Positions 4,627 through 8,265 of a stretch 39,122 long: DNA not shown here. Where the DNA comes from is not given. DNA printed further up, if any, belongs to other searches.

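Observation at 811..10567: AraC-divergent operon: MFS sugar porter + signal-less 1112-aa DUF5107/TPR protein + periplasmic GH97 + tandem esterase (candidate undescribed cytoplasmic arm of the PUL)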

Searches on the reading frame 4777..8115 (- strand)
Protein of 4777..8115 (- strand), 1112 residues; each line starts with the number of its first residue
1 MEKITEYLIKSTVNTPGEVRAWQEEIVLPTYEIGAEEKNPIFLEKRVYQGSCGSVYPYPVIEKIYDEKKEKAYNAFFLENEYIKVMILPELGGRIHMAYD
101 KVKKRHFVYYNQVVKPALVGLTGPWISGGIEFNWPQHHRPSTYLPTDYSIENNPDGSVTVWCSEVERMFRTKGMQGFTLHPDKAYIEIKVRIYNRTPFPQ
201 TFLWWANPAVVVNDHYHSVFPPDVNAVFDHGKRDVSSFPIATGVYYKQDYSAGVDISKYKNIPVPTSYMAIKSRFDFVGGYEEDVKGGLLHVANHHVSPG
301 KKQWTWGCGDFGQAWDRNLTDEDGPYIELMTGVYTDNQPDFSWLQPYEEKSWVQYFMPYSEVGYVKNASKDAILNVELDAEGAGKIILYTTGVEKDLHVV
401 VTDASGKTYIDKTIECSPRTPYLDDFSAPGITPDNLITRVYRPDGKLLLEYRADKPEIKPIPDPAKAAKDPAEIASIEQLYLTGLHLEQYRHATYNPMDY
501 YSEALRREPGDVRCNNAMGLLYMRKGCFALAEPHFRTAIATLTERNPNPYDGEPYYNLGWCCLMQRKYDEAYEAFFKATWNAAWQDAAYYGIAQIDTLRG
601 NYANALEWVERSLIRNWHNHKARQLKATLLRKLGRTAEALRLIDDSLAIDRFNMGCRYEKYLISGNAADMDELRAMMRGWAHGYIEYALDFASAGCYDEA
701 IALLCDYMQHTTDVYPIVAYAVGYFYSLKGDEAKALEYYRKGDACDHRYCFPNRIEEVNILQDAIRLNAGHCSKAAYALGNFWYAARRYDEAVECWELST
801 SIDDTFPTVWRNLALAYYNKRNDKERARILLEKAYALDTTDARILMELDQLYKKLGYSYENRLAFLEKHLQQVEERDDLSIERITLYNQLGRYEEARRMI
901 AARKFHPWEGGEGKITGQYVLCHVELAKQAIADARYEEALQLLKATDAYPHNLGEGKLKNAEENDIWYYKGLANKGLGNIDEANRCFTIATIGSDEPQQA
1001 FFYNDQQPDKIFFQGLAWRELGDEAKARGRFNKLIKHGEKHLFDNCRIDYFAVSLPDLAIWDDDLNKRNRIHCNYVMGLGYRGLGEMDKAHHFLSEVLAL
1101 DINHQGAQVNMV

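Call 4: search_protein_families(library=pfam, proteins=[window:4777-8115:-])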
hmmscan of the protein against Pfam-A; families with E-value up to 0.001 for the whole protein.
window:4777-8115:- (1112 aa): 11 families
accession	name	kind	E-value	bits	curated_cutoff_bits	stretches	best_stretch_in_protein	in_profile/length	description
PF17128.10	DUF5107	-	8.6e-56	189.6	24.4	1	54-358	5-309/310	Domain of unknown function (DUF5107)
PF07719.23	TPR_2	-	7.2e-26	88.6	27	0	774-803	2-31/34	Tetratricopeptide repeat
PF00515.34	TPR_1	-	4.3e-17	61.6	27.8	1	555-578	4-27/34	Tetratricopeptide repeat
PF13424.12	TPR_12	-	1e-16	61.3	30.1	1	516-573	7-66/77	Tetratricopeptide repeat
PF14559.12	TPR_19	-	3.7e-10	40.4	25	0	599-650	4-55/68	Tetratricopeptide repeat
PF13431.12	TPR_17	-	1.4e-08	34.8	24.4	0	548-571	9-32/34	Tetratricopeptide repeat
PF13428.12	TPR_14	-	1.5e-08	34.9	23.5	0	809-848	3-41/44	Tetratricopeptide repeat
PF13181.12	TPR_8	-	1.7e-08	34.4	25.7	0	720-741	5-26/34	Tetratricopeptide repeat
PF13432.12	TPR_16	-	2.5e-08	34.7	32.7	0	517-578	2-56/65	Tetratricopeptide repeat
PF12895.13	ANAPC3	-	1.1e-05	26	27.2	1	600-658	3-60/82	Anaphase-promoting complex, cyclosome, subunit 3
PF21545.3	T7SS_EccA1_N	-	6.5e-05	22.8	27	0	1008-1035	205-232/272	T7SS, ESX-1 secretion system protein EccA1, N-terminal domain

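Call 7: search_solved_structures(query=window:4777-8115:-, max_evalue=0.01)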
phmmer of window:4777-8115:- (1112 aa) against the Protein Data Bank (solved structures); distinct sequences matched with E-value up to 0.01: 40.
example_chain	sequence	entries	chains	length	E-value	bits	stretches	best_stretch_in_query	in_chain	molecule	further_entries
9qhb_A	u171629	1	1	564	9e-28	99.6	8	758-871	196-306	Engineered tetratricopeptide repeat protein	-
8bu0_A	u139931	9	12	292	5.5e-19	70.5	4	759-845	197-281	Consensus tetratricopeptide repeat protein | Crystal structure of an 8-repeat consensus TPR superhelix with Zinc. | Monomer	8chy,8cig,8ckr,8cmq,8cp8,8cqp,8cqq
5cd6_A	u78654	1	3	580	2.5e-18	68.3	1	54-359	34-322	TPR-domain containing protein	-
9qhc_A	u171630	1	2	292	4.8e-15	57.4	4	759-842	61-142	Engineered tetratricopeptide repeat protein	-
8ch0_A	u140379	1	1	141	4.5e-10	41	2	758-838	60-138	Consensus tetratricopeptide repeat protein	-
2fo7_A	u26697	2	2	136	9.7e-10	39.8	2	758-838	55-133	SYNTHETIC CONSENSUS TPR PROTEIN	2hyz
1na0_A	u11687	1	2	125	9.9e-09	36.5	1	768-871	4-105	designed protein CTPR3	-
1na3_A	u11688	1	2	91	7.5e-08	33.6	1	768-853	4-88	designed protein CTPR2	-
5hrz_A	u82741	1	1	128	4.2e-07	31.1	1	771-859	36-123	TPR domain protein 1na0C3_3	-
6vfh_A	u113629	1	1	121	1e-06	29.9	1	772-848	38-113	T33_dn10A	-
6v8e_A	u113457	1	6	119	1.1e-06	29.7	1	772-852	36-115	Designed protein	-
7y4i_A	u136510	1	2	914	2.8e-06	28.4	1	764-856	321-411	Probable UDP-N-acetylglucosamine--peptide N-acetylglucosaminyltransferase SPINDLY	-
8dtf_A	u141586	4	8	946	3.1e-06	28.2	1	764-856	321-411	Probable UDP-N-acetylglucosamine--peptide N-acetylglucosaminyltransferase SPINDLY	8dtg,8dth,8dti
6vfj_B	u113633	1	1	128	4.3e-06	27.8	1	772-848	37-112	I53_dn5B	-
9gzg_A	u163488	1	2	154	4.4e-06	27.7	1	770-896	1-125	Engineered CTPR protein with glutamic acids for conductivity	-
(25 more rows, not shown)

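Call 9: find_homologous_proteins(query=window:4777-8115:-, max_evalue=1e-10)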
Query window:4777-8115:- (1112 aa): 8000 proteins with E <= 1e-10 among 8000 candidates; the best 120 are listed.
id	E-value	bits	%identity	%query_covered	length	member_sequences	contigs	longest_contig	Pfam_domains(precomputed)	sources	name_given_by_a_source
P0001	0.0e+0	2553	96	100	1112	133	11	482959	PF14559.13,PF13431.13,PF21545.4,PF00515.35,PF13424.13,PF13432.13,PF13428.13,PF17128.11,PF07719.24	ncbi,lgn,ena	-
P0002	0.0e+0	2278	84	100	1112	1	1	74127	PF14559.13,PF13431.13,PF13414.13,PF21545.4,PF00515.35,PF13424.13,PF13432.13,PF13428.13,PF17128.11,PF13181.13,PF07719.24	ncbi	-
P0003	0.0e+0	2277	85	100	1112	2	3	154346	PF14559.13,PF13431.13,PF21545.4,PF00515.35,PF13424.13,PF13432.13,PF13428.13,PF17128.11,PF13181.13,PF07719.24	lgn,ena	-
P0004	0.0e+0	2276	85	100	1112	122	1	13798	PF07721.21,PF14559.13,PF13431.13,PF00515.35,PF13424.13,PF13432.13,PF13428.13,PF17128.11,PF13181.13,PF07719.24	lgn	-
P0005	0.0e+0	2250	84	100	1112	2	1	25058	PF13431.13,PF13414.13,PF13428.13,PF13374.13,PF14559.13,PF13371.13,PF00515.35,PF13424.13,PF13432.13,PF17128.11,PF13181.13,PF07719.24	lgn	-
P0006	0.0e+0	2249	84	100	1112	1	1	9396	PF14559.13,PF13431.13,PF00515.35,PF13424.13,PF13432.13,PF13428.13,PF17128.11,PF13181.13,PF07719.24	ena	-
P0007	0.0e+0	2030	76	100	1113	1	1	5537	PF13431.13,PF23914.2,PF13414.13,PF21545.4,PF13176.13,PF13428.13,PF13374.13,PF14559.13,PF13371.13,PF00515.35,PF12895.14,PF13424.13,PF13432.13,PF17128.11,PF13181.13,PF07719.24,PF13174.13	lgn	-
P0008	0.0e+0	2029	77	100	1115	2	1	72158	PF14559.13,PF13431.13,PF21545.4,PF00515.35,PF12895.14,PF13424.13,PF13432.13,PF13428.13,PF17128.11,PF13181.13,PF07719.24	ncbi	ncbi:DUF5107 domain-containing protein [Phocaeicola sp.]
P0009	0.0e+0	2021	76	100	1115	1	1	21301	PF14559.13,PF13431.13,PF21545.4,PF00515.35,PF13424.13,PF13432.13,PF13428.13,PF17128.11,PF13181.13,PF07719.24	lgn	-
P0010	0.0e+0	2016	76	100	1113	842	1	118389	PF13431.13,PF13414.13,PF21545.4,PF13428.13,PF14559.13,PF00515.35,PF12895.14,PF13424.13,PF13432.13,PF17128.11,PF13181.13,PF07719.24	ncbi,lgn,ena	-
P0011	0.0e+0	2014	75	100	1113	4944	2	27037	PF14559.13,PF13431.13,PF21545.4,PF00515.35,PF13424.13,PF13176.13,PF13432.13,PF13428.13,PF17128.11,PF13181.13,PF07719.24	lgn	-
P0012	0.0e+0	2013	76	100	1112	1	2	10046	PF13431.13,PF13414.13,PF21545.4,PF13428.13,PF07721.21,PF14559.13,PF00515.35,PF12895.14,PF13424.13,PF13432.13,PF17128.11,PF13181.13,PF07719.24,PF13174.13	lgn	-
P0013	0.0e+0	2013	75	100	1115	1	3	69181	PF13431.13,PF23914.2,PF13414.13,PF21545.4,PF13176.13,PF13428.13,PF14559.13,PF13371.13,PF00515.35,PF13424.13,PF13432.13,PF17128.11,PF13181.13,PF07719.24,PF13174.13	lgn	-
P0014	0.0e+0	2011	76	100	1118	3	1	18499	PF13431.13,PF23300.4,PF13176.13,PF13428.13,PF14559.13,PF00515.35,PF12895.14,PF13424.13,PF13432.13,PF17128.11,PF13181.13,PF07719.24,PF13174.13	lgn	-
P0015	0.0e+0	2010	76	100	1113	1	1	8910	PF14559.13,PF13431.13,PF23914.2,PF21545.4,PF00515.35,PF13424.13,PF13432.13,PF13428.13,PF17128.11,PF13181.13,PF07719.24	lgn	-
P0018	0.0e+0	2000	75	100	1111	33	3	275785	PF14559.13,PF13431.13,PF00515.35,PF12895.14,PF13424.13,PF13176.13,PF13432.13,PF13428.13,PF17128.11,PF13181.13,PF07719.24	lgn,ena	-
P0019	0.0e+0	2000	76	100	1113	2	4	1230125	PF14559.13,PF13431.13,PF21545.4,PF00515.35,PF13424.13,PF13432.13,PF13428.13,PF17128.11,PF13181.13,PF25064.2,PF07719.24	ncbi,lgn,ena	-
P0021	0.0e+0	1996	76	100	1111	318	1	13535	PF13431.13,PF13414.13,PF21545.4,PF13176.13,PF13428.13,PF07721.21,PF14559.13,PF00515.35,PF12895.14,PF13424.13,PF13432.13,PF17128.11,PF13181.13,PF07719.24,PF13174.13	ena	-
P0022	0.0e+0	1996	75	100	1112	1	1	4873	PF13431.13,PF13414.13,PF21545.4,PF13176.13,PF13428.13,PF07721.21,PF14559.13,PF00515.35,PF12895.14,PF13424.13,PF13432.13,PF17128.11,PF13181.13,PF07719.24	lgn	-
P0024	0.0e+0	1992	75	100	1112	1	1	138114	PF13431.13,PF21545.4,PF13428.13,PF07721.21,PF14559.13,PF00515.35,PF13424.13,PF13432.13,PF17128.11,PF13181.13,PF07719.24,PF13174.13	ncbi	ncbi:DUF5107 domain-containing protein [Bacteroides sp.]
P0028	0.0e+0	1987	75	100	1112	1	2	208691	PF13431.13,PF13414.13,PF21545.4,PF13428.13,PF07721.21,PF14559.13,PF00515.35,PF12895.14,PF13424.13,PF13432.13,PF17128.11,PF13181.13,PF07719.24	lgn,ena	-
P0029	0.0e+0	1985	75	100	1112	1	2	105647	PF13431.13,PF13414.13,PF21545.4,PF13428.13,PF14559.13,PF00515.35,PF12895.14,PF13424.13,PF13432.13,PF17128.11,PF13181.13,PF07719.24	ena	-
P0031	0.0e+0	1981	75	100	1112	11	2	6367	PF14559.13,PF13431.13,PF13414.13,PF00515.35,PF12895.14,PF13424.13,PF13432.13,PF13428.13,PF17128.11,PF13181.13,PF07719.24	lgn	-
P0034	0.0e+0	1980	75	100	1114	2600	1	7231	PF13431.13,PF13414.13,PF21545.4,PF13176.13,PF13428.13,PF14559.13,PF10345.16,PF00515.35,PF13424.13,PF21033.5,PF13432.13,PF17128.11,PF13181.13,PF07719.24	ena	-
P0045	0.0e+0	1954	73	100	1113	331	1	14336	PF13431.13,PF23914.2,PF13414.13,PF23300.4,PF21545.4,PF13428.13,PF07721.21,PF14559.13,PF00515.35,PF13424.13,PF21033.5,PF13432.13,PF17128.11,PF13181.13,PF07719.24,PF13174.13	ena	-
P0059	0.0e+0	1918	72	100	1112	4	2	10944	PF13431.13,PF23914.2,PF25062.2,PF13414.13,PF21545.4,PF12569.15,PF13428.13,PF14559.13,PF10345.16,PF00515.35,PF12895.14,PF13424.13,PF13432.13,PF17128.11,PF13181.13,PF07719.24,PF13174.13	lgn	-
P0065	0.0e+0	1913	73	100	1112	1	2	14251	PF13431.13,PF13414.13,PF00515.35,PF13424.13,PF13432.13,PF13428.13,PF17128.11,PF13181.13,PF07719.24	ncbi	-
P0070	0.0e+0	1905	73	100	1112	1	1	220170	PF13431.13,PF23914.2,PF25062.2,PF13414.13,PF13428.13,PF13374.13,PF14559.13,PF00515.35,PF12895.14,PF13424.13,PF21033.5,PF13432.13,PF17128.11,PF13181.13,PF07719.24,PF13174.13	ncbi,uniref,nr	ncbi:DUF5107 domain-containing protein [Bacteroides sp. 224]|uniref:tetratricopeptide repeat protein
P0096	0.0e+0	1873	71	100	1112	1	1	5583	PF13431.13,PF13414.13,PF23300.4,PF13428.13,PF13374.13,PF14559.13,PF00515.35,PF13424.13,PF21033.5,PF13432.13,PF17128.11,PF13181.13,PF07719.24,PF13174.13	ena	-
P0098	0.0e+0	1873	71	100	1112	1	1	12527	PF13431.13,PF23914.2,PF25062.2,PF21545.4,PF13428.13,PF14559.13,PF00515.35,PF12895.14,PF13424.13,PF13432.13,PF17128.11,PF13181.13,PF07719.24,PF13174.13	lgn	-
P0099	0.0e+0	1872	70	100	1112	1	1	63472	PF14559.13,PF13431.13,PF13414.13,PF00515.35,PF13424.13,PF13432.13,PF13428.13,PF17128.11,PF13181.13,PF07719.24,PF13174.13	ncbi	-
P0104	0.0e+0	1870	72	100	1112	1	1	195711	PF13431.13,PF23914.2,PF25062.2,PF13414.13,PF21545.4,PF13428.13,PF13374.13,PF14559.13,PF00515.35,PF12895.14,PF13424.13,PF21033.5,PF13432.13,PF17128.11,PF13181.13,PF14561.13,PF07719.24,PF13174.13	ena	-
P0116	0.0e+0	1862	71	100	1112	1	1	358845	PF13431.13,PF23914.2,PF13428.13,PF13374.13,PF14559.13,PF00515.35,PF13424.13,PF21033.5,PF13432.13,PF17128.11,PF13181.13,PF07719.24,PF13174.13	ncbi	-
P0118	0.0e+0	1862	71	100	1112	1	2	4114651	PF13431.13,PF23914.2,PF25062.2,PF21545.4,PF13428.13,PF13374.13,PF07721.21,PF14559.13,PF00515.35,PF12895.14,PF13424.13,PF21033.5,PF13432.13,PF17128.11,PF13181.13,PF07719.24,PF13174.13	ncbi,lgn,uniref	ncbi:DUF5107 domain-containing protein [Dysgonomonas termitidis]|uniref:DUF5107 domain-containing pr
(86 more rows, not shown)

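Call 11: find_related_loci(query=window:4777-8115:-, collection=genome_contigs, flank=10000)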
Query window:4777-8115:- (1112 aa) in genome_contigs; peptide patterns used: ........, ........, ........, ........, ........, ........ (x = any residue, [..] = any of these).
600 stretches matched a pattern (row limit reached: there are more); 598 encode a relative of the query (tblastn E <= 1e-3); the best 80 are kept; 80 distinct loci.
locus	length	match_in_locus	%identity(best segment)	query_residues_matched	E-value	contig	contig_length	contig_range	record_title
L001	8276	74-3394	71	1-1110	0e+0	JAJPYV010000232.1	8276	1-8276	MAG: Prevotella sp. isolate AH.B5_7 NODE_743_length_8276_cov_7.324778, whole genome shotgun sequence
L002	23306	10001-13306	70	2-1105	0e+0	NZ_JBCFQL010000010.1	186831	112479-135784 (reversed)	Flavobacterium zubiriense strain FZUC8N2.13 10, whole genome shotgun sequence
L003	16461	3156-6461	70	2-1105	0e+0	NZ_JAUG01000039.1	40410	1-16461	Pedobacter borealis DSM 19626 contig039, whole genome shotgun sequence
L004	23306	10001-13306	70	1-1105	0e+0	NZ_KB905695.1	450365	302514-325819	Proteiniphilum acetatigenes DSM 18083 F597DRAFT_scaffold00004.4, whole genome shotgun sequence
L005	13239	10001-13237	71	1-1081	0e+0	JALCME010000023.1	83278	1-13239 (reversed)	MAG: Bacteroides sp. isolate UW_MP_BACTE3_1 Ga0455782_000142, whole genome shotgun sequence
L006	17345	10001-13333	70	1-1110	0e+0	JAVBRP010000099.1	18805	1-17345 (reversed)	MAG: Bacteroidales bacterium isolate EPI_MAG_00198 c_000002287574, whole genome shotgun sequence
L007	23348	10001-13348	69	1-1111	0e+0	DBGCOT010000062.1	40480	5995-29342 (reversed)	MAG TPA_asm: Bacteroides sp. isolate MAG11519 contig62, whole genome shotgun sequence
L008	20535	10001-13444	67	1-1109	0e+0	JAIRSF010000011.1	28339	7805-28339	MAG: Tannerella sp. isolate Ct408_bin163 k119_3979295, whole genome shotgun sequence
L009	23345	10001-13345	69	1-1108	0e+0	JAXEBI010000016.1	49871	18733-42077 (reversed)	MAG: Phocaeicola sp. isolate SUG3180 k141_222008, whole genome shotgun sequence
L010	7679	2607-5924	65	1-1108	0e+0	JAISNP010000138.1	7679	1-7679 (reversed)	MAG: Tannerella sp. isolate Im510_bin93 k119_3649425, whole genome shotgun sequence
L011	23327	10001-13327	64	1-1106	0e+0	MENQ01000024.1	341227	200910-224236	MAG: Bacteroidetes bacterium GWC2_46_850 gwc2_scaffold_6, whole genome shotgun sequence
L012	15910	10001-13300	64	1-1107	0e+0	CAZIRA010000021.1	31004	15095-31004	MAG TPA_asm: uncultured Paludibacter sp. isolate SRP192927_co9_20 genome assembly, contig: NODE_753_length_31004_cov_19.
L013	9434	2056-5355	63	1-1107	0e+0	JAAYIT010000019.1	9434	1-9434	MAG: Porphyromonadaceae bacterium isolate AS10tlH2TH_144 17270_AS10, whole genome shotgun sequence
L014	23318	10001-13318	63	1-1106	0e+0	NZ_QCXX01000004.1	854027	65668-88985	Sphingobacterium athyrii strain M46 Scaffold4, whole genome shotgun sequence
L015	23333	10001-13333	60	1-1111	0e+0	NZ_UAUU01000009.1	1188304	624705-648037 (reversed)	Sphingobacterium multivorum strain NCTC11343, whole genome shotgun sequence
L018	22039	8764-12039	62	18-1112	0e+0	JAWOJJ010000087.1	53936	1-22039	MAG: Bacteroidales bacterium isolate CWP6-1.bin.98 k191_690416, whole genome shotgun sequence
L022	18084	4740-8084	60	8-1112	0e+0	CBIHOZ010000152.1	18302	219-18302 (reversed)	MAG TPA_asm: uncultured Chitinophaga sp. isolate SRR18156198_binner123_Refined_29 genome assembly, contig: ERZ27336860.7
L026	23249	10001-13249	60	19-1111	0e+0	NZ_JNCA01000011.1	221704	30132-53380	Flavobacterium seoulense strain EM1321 contig00011, whole genome shotgun sequence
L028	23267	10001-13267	60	19-1110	0e+0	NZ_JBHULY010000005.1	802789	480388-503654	Hyunsoonleella rubra strain KCTC 42398 platanus_K_21_77_5, whole genome shotgun sequence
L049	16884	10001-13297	59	19-1112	0e+0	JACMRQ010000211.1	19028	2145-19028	MAG: Arcicella sp. isolate LF-bin-95 FL-bin-95-contig-k141_817702, whole genome shotgun sequence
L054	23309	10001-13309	58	3-1112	0e+0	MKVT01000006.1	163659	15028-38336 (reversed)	MAG: Paludibacter sp. 47-17 scnpilot_p_inoc_scaffold_181, whole genome shotgun sequence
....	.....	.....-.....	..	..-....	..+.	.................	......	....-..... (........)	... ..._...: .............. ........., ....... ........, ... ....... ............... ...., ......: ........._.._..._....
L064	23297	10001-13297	57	19-1112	0e+0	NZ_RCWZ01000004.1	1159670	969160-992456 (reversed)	Mucilaginibacter kameinonensis strain SCK scaffold4, whole genome shotgun sequence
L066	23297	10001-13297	56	19-1112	0e+0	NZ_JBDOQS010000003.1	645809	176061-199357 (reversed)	Mucilaginibacter sp. CAU 1740 contig3, whole genome shotgun sequence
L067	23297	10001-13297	57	19-1112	0e+0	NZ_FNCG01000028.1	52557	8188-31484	Mucilaginibacter gossypii strain Gh-67, whole genome shotgun sequence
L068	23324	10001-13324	56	1-1106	0e+0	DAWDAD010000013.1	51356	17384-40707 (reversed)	MAG TPA_asm: Prevotella sp. isolate gSpreadC_ID_2545 NODE_63_length_51356_cov_80.162102, whole genome shotgun sequence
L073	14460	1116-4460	55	3-1112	0e+0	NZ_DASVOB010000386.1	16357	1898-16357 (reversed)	MAG: Mucilaginibacter sp. isolate SMAG_U3142 k141_161009, whole genome shotgun sequence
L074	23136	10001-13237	56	19-1108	0e+0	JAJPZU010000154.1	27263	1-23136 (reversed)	MAG: Prevotellaceae bacterium isolate BH.3_6 NODE_294_length_27263_cov_15.646722, whole genome shotgun sequence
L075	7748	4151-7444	56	18-1112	0e+0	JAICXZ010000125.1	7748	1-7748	MAG: Mucilaginibacter sp. isolate LS_FP_2_bin.149 k141_3625083_length_7748_cov_8.0000, whole genome shotgun sequence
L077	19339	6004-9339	86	1-1112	0e+0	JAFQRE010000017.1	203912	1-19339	MAG: Bacteroidaceae bacterium isolate RGIG2076 Goat_Colon-2__c223674, whole genome shotgun sequence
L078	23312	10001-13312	57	10-1112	0e+0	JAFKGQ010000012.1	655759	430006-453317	MAG: Chitinophagaceae bacterium isolate SCN18_31_3_15_R5_B_50_32 SCN18_31_3_15_R5_B_scaffold_44, whole genome shotgun se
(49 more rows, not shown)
